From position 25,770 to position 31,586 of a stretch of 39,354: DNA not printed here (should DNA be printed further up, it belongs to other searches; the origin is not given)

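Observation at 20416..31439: Two head-to-tail ~1,830-aa secreted modular paralogues placed where a pilus-associated adhesin (PilY1 analogue) would be expected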

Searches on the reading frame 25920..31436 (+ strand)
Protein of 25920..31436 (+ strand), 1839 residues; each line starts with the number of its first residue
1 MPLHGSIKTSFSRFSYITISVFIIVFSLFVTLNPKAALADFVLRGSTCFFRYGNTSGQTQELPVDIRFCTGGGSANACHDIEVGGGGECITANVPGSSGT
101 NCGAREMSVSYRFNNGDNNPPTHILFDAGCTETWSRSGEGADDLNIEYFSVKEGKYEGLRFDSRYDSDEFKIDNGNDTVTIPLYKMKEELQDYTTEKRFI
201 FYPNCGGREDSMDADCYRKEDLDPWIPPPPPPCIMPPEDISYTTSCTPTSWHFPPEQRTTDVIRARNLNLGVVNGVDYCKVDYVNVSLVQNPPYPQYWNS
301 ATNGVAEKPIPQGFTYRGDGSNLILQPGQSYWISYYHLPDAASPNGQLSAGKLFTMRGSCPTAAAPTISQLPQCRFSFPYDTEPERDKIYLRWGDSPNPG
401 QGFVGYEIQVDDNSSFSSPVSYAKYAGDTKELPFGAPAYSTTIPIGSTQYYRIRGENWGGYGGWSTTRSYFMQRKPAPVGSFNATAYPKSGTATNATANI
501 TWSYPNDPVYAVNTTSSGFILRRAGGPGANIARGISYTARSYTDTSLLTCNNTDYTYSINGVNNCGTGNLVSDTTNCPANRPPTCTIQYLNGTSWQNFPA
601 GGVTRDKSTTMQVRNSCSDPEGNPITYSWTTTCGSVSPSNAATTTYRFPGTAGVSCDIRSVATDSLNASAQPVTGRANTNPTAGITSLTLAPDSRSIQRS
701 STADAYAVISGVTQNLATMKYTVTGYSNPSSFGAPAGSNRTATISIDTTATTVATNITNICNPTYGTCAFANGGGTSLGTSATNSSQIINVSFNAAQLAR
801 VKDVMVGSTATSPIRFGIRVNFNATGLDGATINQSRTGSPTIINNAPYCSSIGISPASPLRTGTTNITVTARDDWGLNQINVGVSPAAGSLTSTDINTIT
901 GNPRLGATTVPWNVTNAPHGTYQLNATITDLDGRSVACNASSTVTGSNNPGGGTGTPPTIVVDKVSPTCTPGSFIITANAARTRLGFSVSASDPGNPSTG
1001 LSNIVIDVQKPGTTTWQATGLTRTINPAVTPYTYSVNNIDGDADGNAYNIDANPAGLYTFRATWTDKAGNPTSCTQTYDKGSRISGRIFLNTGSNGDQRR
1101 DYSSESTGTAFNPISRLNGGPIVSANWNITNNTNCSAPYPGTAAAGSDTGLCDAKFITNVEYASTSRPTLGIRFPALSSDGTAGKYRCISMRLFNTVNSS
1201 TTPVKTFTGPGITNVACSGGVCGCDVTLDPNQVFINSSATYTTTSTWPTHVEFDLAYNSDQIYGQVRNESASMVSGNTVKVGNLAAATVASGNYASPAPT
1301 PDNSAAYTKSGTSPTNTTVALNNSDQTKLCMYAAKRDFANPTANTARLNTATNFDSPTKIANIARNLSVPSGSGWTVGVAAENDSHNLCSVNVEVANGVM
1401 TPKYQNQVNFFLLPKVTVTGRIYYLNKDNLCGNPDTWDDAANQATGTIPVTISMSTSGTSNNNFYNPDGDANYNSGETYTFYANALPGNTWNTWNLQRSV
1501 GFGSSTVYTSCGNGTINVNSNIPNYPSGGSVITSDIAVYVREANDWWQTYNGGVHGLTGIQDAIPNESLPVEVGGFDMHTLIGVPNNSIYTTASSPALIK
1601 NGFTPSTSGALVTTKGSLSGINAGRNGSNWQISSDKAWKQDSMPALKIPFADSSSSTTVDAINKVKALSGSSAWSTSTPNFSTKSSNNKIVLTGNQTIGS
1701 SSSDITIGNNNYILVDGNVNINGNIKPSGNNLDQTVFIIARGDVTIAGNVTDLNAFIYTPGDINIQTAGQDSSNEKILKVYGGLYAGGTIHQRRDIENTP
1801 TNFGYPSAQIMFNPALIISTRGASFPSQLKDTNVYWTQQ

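Call 7: search_protein_families(library=pfam, proteins=[window:25920-31436:+], max_evalue=1)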
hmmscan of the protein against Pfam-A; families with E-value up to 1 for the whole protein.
window:25920-31436:+ (1839 aa): 3 families
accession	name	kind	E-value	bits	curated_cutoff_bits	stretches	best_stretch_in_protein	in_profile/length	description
PF03961.19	FapA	-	0.15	12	31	1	1713-1792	16-79/272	Flagellar Assembly Protein A beta solenoid domain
PF00801.26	PKD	-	0.2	12.1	23.5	1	610-651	18-58/80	PKD domain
PF18911.6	PKD_4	-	0.55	10.8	27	0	607-651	16-61/85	PKD domain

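Call 8: search_protein_families(library=ncbifam, proteins=[window:25920-31436:+], max_evalue=1)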
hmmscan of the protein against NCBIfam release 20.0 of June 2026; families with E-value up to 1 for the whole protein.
window:25920-31436:+ (1839 aa): 1 family
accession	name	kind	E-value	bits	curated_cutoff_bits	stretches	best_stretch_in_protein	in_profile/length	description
TIGR04271.1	ThiI_C_thiazole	equivalog_domain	0.14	12.2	70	1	165-205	38-77/101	thiazole biosynthesis protein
